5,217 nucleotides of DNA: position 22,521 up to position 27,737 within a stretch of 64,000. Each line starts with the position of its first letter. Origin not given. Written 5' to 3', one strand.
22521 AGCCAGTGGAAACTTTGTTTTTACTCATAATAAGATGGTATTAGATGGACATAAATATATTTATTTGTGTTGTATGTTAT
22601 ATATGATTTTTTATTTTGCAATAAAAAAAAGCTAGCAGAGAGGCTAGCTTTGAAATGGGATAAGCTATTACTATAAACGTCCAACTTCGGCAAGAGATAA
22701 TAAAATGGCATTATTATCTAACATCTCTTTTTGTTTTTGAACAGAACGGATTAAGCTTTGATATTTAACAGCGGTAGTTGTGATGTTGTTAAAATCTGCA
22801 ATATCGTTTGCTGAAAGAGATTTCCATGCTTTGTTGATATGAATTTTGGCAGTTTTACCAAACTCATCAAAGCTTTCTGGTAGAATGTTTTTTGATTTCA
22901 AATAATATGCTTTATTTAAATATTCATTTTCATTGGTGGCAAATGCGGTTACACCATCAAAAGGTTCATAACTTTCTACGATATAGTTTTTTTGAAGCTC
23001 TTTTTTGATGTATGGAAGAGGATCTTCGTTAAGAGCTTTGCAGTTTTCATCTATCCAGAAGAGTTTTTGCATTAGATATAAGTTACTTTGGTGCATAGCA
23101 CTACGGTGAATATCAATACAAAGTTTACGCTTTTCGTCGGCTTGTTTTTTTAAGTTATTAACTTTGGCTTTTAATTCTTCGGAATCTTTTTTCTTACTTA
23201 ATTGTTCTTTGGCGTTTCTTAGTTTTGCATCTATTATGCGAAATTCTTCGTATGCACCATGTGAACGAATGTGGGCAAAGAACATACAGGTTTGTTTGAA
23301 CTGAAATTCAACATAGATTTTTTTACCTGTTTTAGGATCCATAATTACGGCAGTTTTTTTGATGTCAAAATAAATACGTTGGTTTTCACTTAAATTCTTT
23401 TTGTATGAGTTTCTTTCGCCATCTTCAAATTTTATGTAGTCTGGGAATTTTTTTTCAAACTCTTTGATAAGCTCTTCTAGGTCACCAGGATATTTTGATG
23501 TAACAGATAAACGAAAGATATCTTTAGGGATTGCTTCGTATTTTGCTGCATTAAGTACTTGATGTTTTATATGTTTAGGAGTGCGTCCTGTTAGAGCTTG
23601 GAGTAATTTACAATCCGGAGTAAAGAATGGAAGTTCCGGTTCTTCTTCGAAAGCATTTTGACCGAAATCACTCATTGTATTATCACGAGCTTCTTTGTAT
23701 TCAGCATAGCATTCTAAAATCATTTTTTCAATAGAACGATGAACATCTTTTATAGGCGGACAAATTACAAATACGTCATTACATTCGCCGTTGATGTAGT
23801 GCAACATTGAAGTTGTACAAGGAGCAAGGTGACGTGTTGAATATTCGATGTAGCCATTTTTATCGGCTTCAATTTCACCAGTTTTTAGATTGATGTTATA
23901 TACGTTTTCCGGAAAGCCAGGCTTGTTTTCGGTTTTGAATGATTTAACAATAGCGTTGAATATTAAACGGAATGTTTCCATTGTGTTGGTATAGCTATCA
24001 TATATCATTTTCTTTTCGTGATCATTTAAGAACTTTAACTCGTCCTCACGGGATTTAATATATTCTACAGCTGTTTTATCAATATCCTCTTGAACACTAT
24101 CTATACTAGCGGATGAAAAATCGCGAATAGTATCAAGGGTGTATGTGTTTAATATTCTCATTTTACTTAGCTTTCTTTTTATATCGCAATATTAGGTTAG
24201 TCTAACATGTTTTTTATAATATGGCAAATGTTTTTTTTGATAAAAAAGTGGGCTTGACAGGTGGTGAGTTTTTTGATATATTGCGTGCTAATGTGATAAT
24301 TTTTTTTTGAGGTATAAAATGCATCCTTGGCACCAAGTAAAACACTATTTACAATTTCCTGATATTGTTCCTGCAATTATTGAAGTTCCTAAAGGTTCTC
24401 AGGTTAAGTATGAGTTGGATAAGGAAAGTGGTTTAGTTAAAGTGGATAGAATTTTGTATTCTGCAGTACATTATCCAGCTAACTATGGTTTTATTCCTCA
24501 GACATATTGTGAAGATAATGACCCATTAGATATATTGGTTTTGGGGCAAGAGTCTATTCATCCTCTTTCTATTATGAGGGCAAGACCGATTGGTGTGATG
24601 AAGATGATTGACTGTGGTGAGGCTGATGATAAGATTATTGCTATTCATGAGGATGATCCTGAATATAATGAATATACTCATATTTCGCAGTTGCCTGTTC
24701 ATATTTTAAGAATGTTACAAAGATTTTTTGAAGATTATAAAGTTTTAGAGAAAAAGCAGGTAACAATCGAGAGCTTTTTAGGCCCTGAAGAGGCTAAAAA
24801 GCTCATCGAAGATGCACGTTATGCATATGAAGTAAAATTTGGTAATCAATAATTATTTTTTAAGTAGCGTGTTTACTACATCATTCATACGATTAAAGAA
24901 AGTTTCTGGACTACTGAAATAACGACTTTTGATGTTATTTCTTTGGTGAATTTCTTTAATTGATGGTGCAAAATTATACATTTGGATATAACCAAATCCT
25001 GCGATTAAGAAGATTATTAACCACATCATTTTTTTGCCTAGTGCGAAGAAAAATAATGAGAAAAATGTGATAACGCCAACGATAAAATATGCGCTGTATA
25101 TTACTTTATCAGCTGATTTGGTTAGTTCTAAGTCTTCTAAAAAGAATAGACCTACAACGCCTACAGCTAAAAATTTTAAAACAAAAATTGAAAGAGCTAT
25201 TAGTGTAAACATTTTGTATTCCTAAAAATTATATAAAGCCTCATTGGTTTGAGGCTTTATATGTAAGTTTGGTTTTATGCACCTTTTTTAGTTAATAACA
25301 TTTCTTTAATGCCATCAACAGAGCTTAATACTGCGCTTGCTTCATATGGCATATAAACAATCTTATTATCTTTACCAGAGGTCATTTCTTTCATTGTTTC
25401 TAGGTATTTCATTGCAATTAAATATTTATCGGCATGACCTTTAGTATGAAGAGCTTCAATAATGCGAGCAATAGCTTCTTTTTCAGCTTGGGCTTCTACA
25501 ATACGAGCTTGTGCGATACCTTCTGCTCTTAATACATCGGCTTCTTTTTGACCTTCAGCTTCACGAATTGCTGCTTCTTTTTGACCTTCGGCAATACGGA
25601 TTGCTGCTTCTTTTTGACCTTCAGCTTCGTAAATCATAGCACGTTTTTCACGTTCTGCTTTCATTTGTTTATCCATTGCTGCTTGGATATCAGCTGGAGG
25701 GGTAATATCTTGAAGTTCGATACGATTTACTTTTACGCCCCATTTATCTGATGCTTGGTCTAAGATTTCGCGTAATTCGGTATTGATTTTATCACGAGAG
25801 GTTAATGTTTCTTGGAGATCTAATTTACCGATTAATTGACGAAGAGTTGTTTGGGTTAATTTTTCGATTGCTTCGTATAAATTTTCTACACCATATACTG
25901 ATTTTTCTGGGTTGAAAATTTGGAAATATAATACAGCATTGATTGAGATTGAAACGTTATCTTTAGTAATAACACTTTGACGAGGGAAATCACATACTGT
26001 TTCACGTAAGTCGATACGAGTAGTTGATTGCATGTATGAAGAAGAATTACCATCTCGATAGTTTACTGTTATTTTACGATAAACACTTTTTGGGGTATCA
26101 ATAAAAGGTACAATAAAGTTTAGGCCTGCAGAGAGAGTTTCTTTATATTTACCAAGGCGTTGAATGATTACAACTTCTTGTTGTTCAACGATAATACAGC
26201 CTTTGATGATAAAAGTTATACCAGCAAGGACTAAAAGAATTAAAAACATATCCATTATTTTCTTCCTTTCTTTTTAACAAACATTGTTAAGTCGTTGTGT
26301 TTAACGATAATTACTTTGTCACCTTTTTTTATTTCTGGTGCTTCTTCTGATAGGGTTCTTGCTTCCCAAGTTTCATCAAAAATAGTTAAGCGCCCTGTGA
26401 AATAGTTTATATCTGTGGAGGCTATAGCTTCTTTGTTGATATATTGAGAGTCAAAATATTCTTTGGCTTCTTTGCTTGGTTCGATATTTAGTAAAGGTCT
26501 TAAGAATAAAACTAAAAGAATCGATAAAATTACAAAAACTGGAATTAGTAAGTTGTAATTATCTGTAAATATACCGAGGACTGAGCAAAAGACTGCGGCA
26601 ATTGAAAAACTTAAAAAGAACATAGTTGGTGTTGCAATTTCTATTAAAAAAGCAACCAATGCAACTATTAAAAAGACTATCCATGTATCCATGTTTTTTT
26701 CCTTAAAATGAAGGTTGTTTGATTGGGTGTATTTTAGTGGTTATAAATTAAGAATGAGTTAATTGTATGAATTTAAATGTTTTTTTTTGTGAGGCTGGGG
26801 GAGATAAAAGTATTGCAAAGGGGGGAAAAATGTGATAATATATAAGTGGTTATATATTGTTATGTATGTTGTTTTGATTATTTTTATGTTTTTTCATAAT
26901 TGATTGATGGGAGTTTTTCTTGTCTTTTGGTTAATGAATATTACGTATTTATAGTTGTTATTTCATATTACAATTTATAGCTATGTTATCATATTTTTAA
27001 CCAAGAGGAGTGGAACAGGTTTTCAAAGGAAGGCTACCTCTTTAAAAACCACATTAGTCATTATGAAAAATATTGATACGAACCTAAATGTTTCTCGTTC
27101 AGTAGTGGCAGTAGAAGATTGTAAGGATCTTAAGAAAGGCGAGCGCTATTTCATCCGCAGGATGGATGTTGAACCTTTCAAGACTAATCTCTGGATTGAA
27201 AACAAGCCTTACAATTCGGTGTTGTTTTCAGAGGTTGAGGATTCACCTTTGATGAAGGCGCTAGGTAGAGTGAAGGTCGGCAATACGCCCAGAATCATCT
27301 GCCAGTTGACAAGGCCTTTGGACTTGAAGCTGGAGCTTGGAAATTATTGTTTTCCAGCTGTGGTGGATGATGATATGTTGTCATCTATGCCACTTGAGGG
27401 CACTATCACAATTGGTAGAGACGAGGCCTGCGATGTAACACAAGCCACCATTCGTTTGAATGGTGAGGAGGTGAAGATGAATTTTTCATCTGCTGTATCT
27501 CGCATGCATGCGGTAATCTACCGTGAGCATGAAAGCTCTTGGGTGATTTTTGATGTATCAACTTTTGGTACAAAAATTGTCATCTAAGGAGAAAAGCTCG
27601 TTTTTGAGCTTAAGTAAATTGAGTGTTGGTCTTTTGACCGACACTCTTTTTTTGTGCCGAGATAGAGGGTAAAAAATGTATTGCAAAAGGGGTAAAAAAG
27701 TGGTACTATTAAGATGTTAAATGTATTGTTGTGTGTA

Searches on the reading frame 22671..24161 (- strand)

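Call 17: search_protein_families(library=pfam, proteins=[window:22671-24161:-], max_evalue=0.01)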
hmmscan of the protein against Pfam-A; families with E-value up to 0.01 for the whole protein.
window:22671-24161:- (496 aa): 0 families

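Call 52: search_protein_families(library=padloc, proteins=[window:22671-24161:-], max_evalue=0.1)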
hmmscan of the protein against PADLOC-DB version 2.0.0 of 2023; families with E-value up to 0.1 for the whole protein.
window:22671-24161:- (496 aa): 1 family
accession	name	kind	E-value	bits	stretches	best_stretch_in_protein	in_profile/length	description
PDLC04160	HEC-07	-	0.055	9.9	1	310-357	329-373/557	-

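Call 53: search_protein_families(library=ncbifam, proteins=[window:22671-24161:-], max_evalue=0.1)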
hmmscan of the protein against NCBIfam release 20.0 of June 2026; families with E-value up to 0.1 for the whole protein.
window:22671-24161:- (496 aa): 0 families

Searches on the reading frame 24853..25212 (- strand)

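Call 52: search_protein_families(library=padloc, proteins=[window:24853-25212:-], max_evalue=0.1)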
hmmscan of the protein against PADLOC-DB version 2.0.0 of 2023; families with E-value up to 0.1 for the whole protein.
window:24853-25212:- (119 aa): 0 families

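Call 53: search_protein_families(library=ncbifam, proteins=[window:24853-25212:-], max_evalue=0.1)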
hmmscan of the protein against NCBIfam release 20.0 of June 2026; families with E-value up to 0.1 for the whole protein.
window:24853-25212:- (119 aa): 1 family
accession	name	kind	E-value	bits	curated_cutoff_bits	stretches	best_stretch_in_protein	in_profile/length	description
NF041679.1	IMP_arch_presen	equivalog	0.0011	18.6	125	1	7-92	4-90/281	presenilin family intramembrane aspartyl protease PSH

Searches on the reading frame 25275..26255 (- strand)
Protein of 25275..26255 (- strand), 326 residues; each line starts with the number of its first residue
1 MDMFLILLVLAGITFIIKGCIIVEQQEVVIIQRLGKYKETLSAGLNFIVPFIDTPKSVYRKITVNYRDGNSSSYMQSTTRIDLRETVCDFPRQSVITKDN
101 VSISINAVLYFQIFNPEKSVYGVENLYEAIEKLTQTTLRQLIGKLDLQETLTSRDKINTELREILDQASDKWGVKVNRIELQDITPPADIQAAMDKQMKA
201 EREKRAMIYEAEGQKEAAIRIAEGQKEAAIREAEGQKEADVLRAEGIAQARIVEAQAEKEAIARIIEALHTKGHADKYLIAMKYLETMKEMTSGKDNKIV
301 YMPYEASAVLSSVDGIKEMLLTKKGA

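Call 17: search_protein_families(library=pfam, proteins=[window:25275-26255:-], max_evalue=0.01)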
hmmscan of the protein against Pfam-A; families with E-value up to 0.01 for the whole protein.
window:25275-26255:- (326 aa): 2 families
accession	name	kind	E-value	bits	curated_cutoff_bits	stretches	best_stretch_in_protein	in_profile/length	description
PF01145.31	Band_7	-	2.1e-41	142.4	23.6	1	22-215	2-176/176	SPFH domain / Band 7 family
PF13421.11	Band_7_1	-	0.002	18.2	24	1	124-199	131-208/211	SPFH domain-Band 7 family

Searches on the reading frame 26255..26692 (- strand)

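Call 17: search_protein_families(library=pfam, proteins=[window:26255-26692:-], max_evalue=0.01)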
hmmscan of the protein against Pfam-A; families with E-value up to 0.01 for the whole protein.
window:26255-26692:- (145 aa): 2 families
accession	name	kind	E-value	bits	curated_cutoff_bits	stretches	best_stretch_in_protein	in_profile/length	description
PF01957.25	NfeD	-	1.2e-09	38.6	29.1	1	83-141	3-57/57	NfeD-like C-terminal, partner-binding domain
PF14296.11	O-ag_pol_Wzy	-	0.0023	17.2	26.6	1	5-95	3-93/468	O-antigen polysaccharide polymerase Wzy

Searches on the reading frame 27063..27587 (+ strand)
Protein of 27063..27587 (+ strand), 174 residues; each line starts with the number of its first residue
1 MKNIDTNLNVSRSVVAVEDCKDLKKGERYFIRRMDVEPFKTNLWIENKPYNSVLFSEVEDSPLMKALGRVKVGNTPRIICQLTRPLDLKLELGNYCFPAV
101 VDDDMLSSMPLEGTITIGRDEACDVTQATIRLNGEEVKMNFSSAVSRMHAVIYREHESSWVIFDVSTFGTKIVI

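Call 17: search_protein_families(library=pfam, proteins=[window:27063-27587:+], max_evalue=0.01)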
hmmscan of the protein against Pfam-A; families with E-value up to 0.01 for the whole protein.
window:27063-27587:+ (174 aa): 1 family
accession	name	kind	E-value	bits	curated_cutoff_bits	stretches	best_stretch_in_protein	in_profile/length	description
PF00498.31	FHA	-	1.9e-06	28.7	20.7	1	115-172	1-46/67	FHA domain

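Call 26: find_homologous_proteins(query=window:27063-27587:+)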
Query window:27063-27587:+ (174 aa): 4 proteins with E <= 0.001 among 17 candidates.
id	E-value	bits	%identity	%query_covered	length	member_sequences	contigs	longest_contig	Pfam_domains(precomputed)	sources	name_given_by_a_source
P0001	8.2e-111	385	100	100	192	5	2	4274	PF00498.32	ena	-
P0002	8.8e-67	242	66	100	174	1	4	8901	PF00498.32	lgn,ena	-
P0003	2.6e-51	191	56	100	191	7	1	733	PF00498.32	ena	-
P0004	1.7e-28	117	37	95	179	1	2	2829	-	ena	-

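Call 27: find_encoding_contigs(protein=P0002, flank=10000, max_places=10)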
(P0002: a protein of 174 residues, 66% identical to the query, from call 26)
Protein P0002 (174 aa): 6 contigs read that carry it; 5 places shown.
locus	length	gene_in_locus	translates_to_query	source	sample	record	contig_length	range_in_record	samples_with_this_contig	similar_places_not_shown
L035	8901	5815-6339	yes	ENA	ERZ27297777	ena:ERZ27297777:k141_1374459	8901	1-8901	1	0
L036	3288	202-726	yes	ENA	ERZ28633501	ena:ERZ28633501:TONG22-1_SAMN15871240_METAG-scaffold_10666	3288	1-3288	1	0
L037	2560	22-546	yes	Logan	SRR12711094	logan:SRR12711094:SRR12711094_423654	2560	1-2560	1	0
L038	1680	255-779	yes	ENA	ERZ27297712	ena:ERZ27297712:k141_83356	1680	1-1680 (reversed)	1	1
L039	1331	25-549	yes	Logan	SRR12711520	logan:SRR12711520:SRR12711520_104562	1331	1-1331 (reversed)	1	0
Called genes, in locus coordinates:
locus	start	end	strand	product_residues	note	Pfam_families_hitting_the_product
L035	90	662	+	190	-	-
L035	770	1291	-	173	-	-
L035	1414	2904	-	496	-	-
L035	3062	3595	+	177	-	PF00719:Pyrophosphatase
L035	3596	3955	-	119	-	-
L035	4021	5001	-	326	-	PF01145:Band_7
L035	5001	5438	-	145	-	PF01957:NfeD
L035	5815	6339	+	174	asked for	PF00498:FHA (weak)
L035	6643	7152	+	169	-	-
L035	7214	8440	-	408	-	PF07690:MFS_1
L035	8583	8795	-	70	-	PF11154:DUF2934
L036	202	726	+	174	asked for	PF00498:FHA (weak)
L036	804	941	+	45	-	-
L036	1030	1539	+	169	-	-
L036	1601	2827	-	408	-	PF07690:MFS_1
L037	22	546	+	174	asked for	PF00498:FHA (weak)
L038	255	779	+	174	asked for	PF00498:FHA (weak)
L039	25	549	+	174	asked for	PF00498:FHA (weak)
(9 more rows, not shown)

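Call 28: find_encoding_contigs(protein=P0004, flank=10000, max_places=10)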
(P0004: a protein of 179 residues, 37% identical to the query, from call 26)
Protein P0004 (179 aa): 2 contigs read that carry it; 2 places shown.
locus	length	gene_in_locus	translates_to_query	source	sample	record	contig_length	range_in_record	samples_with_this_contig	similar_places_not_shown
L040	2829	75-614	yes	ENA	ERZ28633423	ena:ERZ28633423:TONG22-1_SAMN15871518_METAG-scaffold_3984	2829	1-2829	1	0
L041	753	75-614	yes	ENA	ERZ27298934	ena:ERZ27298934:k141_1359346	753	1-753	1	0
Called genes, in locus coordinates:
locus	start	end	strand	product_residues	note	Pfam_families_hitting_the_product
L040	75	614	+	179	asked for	-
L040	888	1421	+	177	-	-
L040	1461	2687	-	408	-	PF07690:MFS_1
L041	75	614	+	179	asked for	-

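Call 29: find_encoding_contigs(protein=P0003, flank=10000, max_places=10)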
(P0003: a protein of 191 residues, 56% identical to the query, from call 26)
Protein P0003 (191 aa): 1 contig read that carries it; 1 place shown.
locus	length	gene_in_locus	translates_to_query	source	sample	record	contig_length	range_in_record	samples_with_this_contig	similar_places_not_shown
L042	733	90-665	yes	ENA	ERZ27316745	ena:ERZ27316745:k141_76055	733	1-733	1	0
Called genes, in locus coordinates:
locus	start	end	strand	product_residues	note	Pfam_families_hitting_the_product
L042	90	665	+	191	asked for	PF00498:FHA (weak)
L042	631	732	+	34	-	?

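Call 52: search_protein_families(library=padloc, proteins=[window:27063-27587:+], max_evalue=0.1)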
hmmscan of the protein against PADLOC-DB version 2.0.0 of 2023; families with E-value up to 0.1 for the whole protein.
window:27063-27587:+ (174 aa): 0 families

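Call 53: search_protein_families(library=ncbifam, proteins=[window:27063-27587:+], max_evalue=0.1)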
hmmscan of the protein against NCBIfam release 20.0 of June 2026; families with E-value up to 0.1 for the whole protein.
window:27063-27587:+ (174 aa): 0 families

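Call 76: predict_structure(alignment_id=A5)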
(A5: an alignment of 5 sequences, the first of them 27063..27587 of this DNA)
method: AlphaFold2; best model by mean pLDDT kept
length: 174 residues; sequences in the alignment: 5
mean_pLDDT: 87.7   pTM: 0.83
mean pLDDT of the five models: 87.7, 79.5, 72.4, 63.4, 44.9
residues with pLDDT >= 90: 96; 70-90: 66; 50-70: 12; < 50: 0
segments of 3 or more residues with pLDDT < 50: none
pLDDT, mean of each block of 10 residues (from residue 1): 80 94 94 90 93 92 91 88 91 75 93 92 86 81 76 94 87 74
secondary structure, 60 per line:
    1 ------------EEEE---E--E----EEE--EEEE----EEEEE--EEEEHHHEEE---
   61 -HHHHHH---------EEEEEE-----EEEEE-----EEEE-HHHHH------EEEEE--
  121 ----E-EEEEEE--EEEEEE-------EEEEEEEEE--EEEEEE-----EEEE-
elements in order: E13-16 E28-30 E33-36 E41-45 E48-51 E55-57 H62-67 E77-82 E88-92 E98-101 H103-107 E114-118 E127-132 E135-140 E148-156 E159-164 E170-173

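Call 78: fold_search(model_id=the predicted structure, library=pdb)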
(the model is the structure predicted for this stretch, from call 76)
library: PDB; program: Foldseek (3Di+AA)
matches with E <= 10: 507; with E <= 0.001: 0
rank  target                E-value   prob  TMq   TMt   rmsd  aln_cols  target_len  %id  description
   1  6ccd                  7.6e-02  0.28  0.14  0.22  14.1       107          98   14  The crystal structure of Mycobacterium tuberculosis Rv1747 FHA-1 (released 2018-06-20)
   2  8orn_A                1.0e-01  0.10  0.17  0.16  17.2       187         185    7  Crystal structure of Xanthomonas campestris pv. campestris LolA-LolB complex (released 2023-07-05)
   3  9gtx_A                1.8e-01  0.08  0.13  0.14  19.3       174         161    7  Structural and functional analysis of the Helicobacter pylori lipoprotein chaperone LolA (released 2024-12-18)
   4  9azz_C                1.9e-01  0.09  0.18  0.19  15.4       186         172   10  Crystal structure of outer membrane lipoprotein carrier protein (LolA) from Ehrlichia ruminantium (released 2024-03-20)
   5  3hi8_A                2.1e-01  0.08  0.16  0.12  15.0       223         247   10  Crystal structure of proliferating cell nuclear antigen (PCNA) from Haloferax volcanii (released 2009-09-29)
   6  5ohq                  2.3e-01  0.47  0.22  0.31  10.0       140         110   13  Crystal structure of the KOW6-KOW7 domain of human DSIF (released 2017-09-13)
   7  6l0t_B                3.1e-01  0.04  0.13  0.12  18.5       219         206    7  Crystal structure of senecavirus A 3C protease (released 2020-09-30)
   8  9gtx_B                3.2e-01  0.06  0.13  0.14  19.5       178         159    8  Structural and functional analysis of the Helicobacter pylori lipoprotein chaperone LolA (released 2024-12-18)
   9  9eob                  3.2e-01  0.03  0.11  0.06  17.8       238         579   10  Engineered GH181 sialidase from Akkermansia muciniphila (released 2025-03-26)
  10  8u4u_F                3.4e-01  0.23  0.19  0.25  15.0       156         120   11  Crystal structure of 53BP1 tandem Tudor domain homodimer engineered with two disulfide bridges (released 2023-09-20)
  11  2bvb                  3.4e-01  0.10  0.15  0.17  13.1       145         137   10  The C-terminal domain from Micronemal Protein 1 (MIC1) from Toxoplasma Gondii (released 2005-10-12)
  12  2juf_MODEL_1_A        3.6e-01  0.96  0.25  0.57   3.1        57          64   10  NMR solution structure of PARC CPH Domain. NESG Target HR3443B/SGC-Toronto (released 2007-10-16)
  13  6tm2_C                3.6e-01  0.09  0.18  0.10  13.8       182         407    6  Human MUC2 AAs 21-1397 (released 2020-10-21)
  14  7a5o_D                3.6e-01  0.09  0.18  0.09  13.8       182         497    6  Human MUC2 AAs 21-1397 (released 2020-10-21)
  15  7a5o_C                3.6e-01  0.09  0.18  0.05  13.8       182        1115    6  Human MUC2 AAs 21-1397 (released 2020-10-21)
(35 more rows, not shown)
